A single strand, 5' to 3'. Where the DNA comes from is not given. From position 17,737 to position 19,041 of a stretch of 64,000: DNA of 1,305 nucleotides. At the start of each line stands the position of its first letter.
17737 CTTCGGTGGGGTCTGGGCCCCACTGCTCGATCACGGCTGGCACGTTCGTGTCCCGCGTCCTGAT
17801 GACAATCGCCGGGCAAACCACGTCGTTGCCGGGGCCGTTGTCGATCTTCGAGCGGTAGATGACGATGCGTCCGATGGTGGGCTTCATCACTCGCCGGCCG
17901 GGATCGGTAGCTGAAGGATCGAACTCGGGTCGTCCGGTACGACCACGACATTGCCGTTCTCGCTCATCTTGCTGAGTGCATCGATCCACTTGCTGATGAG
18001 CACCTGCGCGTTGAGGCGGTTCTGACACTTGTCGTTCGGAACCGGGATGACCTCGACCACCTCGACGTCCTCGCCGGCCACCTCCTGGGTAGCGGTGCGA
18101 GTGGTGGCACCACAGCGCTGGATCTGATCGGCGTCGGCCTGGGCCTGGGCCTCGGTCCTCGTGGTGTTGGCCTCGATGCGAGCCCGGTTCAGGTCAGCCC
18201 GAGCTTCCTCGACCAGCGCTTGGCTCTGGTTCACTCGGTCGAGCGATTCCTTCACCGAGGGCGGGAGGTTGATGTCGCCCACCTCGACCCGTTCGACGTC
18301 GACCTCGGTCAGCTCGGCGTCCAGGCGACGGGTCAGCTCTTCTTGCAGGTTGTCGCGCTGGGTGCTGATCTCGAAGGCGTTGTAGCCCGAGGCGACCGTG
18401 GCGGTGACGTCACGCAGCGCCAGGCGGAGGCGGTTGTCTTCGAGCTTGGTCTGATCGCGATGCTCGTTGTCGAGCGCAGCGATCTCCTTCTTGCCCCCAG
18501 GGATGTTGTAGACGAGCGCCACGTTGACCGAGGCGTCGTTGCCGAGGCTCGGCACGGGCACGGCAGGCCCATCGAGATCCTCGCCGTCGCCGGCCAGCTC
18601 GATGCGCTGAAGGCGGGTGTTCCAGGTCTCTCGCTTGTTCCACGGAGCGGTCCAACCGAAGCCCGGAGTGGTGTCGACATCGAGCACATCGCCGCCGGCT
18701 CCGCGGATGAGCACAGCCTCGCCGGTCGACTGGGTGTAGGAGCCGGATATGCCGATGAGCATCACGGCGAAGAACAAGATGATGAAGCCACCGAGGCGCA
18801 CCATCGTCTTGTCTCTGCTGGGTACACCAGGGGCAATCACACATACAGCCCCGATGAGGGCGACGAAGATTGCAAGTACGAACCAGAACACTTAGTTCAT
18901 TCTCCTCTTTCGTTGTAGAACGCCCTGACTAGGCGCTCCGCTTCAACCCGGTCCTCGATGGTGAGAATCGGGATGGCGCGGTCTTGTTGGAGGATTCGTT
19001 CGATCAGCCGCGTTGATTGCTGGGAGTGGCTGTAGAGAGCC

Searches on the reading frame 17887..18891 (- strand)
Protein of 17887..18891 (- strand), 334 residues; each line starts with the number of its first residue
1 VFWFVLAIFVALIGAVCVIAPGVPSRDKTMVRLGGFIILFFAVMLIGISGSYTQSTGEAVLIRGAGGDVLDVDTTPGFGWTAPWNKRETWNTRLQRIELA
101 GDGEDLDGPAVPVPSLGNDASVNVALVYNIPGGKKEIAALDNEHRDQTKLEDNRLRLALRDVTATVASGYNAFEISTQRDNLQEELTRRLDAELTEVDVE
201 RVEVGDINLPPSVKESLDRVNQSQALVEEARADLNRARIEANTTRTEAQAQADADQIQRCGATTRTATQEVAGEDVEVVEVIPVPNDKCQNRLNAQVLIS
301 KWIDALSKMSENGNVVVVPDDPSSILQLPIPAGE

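Call 12: search_protein_families(library=pfam, proteins=[window:17887-18891:-], max_evalue=0.01)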
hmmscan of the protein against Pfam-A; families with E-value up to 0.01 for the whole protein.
window:17887-18891:- (334 aa): 1 family
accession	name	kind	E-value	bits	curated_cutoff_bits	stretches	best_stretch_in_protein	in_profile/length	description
PF01145.31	Band_7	-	1.4e-16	61.5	23.6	1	63-240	13-175/176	SPFH domain / Band 7 family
